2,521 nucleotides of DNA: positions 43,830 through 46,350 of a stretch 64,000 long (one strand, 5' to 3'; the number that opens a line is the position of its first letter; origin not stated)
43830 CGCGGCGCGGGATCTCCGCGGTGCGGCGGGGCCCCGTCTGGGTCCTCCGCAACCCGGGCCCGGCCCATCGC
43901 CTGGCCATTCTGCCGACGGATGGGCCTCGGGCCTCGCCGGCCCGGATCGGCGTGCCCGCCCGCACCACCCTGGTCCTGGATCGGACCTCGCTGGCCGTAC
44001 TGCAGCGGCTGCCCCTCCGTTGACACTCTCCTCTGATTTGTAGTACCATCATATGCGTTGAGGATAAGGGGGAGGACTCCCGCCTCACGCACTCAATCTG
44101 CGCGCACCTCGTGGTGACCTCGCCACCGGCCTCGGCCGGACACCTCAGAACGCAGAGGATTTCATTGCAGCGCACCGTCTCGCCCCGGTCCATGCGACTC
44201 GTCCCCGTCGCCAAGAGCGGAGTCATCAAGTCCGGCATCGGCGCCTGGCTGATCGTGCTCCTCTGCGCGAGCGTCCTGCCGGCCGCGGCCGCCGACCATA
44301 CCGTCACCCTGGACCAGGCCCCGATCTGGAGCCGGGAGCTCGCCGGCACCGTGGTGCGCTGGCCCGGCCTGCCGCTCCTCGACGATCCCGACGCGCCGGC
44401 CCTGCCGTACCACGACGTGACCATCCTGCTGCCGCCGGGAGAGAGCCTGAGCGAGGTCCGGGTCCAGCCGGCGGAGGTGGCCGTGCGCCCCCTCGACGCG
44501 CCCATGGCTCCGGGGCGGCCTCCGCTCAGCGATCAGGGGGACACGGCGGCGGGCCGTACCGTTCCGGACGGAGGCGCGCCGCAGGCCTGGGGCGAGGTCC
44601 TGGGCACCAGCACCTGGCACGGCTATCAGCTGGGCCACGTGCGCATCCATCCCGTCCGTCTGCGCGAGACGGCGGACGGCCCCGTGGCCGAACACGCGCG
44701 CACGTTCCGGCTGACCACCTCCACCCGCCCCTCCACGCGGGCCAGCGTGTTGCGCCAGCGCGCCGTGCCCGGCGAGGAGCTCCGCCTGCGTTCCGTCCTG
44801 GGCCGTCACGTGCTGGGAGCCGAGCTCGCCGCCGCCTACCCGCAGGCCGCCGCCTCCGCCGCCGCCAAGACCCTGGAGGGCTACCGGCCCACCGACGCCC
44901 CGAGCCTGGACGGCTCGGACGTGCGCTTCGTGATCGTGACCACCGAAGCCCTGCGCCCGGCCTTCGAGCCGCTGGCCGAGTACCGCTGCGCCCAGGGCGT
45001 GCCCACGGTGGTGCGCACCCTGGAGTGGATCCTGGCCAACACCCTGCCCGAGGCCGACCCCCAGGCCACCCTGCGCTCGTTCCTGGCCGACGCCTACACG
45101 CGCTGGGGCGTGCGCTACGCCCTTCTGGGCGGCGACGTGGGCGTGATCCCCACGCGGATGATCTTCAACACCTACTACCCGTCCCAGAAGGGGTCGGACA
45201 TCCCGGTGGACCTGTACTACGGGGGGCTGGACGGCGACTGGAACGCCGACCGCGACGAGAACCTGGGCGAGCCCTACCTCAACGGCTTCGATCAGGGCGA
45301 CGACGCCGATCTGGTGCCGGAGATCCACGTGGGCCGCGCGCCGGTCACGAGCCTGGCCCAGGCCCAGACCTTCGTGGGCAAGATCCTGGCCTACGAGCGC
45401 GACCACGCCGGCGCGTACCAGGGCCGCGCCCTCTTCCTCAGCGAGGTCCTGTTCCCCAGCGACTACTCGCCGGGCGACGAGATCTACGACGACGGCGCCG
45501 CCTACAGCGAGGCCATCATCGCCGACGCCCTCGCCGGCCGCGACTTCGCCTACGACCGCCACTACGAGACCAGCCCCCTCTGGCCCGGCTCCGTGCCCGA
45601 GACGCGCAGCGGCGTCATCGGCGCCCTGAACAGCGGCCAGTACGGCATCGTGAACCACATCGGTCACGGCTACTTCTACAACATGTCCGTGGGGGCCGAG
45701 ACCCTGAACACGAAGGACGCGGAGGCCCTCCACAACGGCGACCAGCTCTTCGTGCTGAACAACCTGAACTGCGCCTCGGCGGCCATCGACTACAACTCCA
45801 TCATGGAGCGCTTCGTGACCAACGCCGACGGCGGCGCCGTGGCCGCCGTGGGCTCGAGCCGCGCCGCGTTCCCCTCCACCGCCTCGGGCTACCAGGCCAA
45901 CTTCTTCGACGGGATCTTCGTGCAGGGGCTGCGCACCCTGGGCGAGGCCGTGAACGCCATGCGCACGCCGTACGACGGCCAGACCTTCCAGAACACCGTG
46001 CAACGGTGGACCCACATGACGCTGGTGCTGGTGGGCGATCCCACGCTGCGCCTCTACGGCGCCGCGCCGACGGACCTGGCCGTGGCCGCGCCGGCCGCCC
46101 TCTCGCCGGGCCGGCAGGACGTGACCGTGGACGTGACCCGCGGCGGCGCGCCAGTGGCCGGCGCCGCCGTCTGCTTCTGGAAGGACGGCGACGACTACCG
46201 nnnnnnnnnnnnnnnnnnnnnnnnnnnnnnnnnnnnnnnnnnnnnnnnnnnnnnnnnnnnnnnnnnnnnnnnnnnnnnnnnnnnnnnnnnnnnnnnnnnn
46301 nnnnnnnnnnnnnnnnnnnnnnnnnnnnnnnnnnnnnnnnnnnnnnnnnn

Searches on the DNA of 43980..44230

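Call 23: search_rna_families(source=window, start=43980, end=44230, threshold=evalue, max_evalue=10, show_alignments=3)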
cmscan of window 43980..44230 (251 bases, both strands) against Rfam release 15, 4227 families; matches with E-value up to 10: 2.
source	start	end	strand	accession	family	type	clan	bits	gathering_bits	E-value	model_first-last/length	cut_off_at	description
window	43987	44075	+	RF02193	TCL6_3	Gene; lncRNA;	-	11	40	3.1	33-139/139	no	T-cell leukemia/lymphoma 6 conserved region 3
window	44043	44077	+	RF01762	whalefall-1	Gene; sRNA;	-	10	37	8.8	1-56/56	no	Whalefall-1 RNA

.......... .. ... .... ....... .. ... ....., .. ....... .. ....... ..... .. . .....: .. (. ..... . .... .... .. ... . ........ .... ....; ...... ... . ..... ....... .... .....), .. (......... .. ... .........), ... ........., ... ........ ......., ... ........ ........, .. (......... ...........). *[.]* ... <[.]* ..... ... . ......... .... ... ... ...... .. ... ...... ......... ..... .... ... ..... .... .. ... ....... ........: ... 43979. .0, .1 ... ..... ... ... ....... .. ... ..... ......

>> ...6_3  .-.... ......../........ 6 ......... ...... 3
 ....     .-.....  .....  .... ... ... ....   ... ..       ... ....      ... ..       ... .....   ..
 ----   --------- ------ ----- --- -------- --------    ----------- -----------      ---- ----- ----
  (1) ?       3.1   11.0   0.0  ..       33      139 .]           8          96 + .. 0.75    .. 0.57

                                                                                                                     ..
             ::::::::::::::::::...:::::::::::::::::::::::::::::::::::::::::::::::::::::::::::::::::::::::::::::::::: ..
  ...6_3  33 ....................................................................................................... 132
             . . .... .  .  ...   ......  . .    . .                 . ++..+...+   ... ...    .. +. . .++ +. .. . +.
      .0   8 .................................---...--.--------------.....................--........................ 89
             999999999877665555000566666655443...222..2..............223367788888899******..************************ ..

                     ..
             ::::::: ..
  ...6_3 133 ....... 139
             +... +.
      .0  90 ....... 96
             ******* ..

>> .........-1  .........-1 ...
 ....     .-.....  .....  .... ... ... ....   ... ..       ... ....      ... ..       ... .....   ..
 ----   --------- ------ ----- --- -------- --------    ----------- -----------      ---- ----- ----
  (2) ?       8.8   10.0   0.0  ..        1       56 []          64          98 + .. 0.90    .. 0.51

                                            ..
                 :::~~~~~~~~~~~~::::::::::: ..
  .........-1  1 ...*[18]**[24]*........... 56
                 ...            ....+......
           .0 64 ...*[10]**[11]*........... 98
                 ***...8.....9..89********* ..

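Call 93: search_with_rna_model(model_id=R2, source=window, start=44000, end=44230, max_evalue=10, filters=off, show_alignments=2)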
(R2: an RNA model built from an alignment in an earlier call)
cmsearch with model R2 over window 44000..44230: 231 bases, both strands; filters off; matches with E-value up to 10: 5.
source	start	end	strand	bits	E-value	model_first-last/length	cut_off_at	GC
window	44052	44182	+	8.5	0.011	1-138/138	no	0.63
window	44071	44129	-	4.3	0.08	1-138/138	no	0.69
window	44003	44037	-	-0.6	0.82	60-94/138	no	0.63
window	44154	44202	-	-4.1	4.4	1-138/138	no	0.61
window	44138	44145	-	-4.6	5.6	27-34/138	no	0.62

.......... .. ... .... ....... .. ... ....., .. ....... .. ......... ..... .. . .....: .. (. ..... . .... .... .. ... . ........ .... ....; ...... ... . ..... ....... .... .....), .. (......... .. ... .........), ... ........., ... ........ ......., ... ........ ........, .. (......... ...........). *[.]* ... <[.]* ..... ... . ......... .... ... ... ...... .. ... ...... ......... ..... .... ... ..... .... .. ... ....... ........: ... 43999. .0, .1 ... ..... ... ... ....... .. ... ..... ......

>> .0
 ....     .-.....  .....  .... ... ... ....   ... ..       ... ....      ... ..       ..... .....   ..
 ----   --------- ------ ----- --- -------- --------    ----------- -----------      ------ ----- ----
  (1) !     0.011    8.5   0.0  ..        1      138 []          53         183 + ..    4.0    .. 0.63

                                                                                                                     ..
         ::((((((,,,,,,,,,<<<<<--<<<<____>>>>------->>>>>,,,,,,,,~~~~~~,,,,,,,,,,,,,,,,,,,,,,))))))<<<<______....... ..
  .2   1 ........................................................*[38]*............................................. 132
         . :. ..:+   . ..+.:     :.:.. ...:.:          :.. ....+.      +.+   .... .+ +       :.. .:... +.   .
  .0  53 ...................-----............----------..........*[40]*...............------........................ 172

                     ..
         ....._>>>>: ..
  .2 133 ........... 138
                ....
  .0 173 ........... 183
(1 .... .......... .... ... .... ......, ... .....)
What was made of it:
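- Tried and rejected: P1-like pairing of the gene-1 5' end with the pre-SD segment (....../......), suggested by the R2 alignment (call 93).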

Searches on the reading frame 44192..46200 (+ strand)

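Call 14: find_related_loci(query=window:44192-46200:+, collection=genome_contigs, flank=3000)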
Query window:44192-46200:+ (669 aa) in genome_contigs; peptide patterns used: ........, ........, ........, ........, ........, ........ (x = any residue, [..] = any of these).
42 stretches matched a pattern, but none encodes a relative of the query by tblastn (E <= 1e-3).
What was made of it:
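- Tried and rejected: The first protein-pattern scan of that collection also found nothing (call 14).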
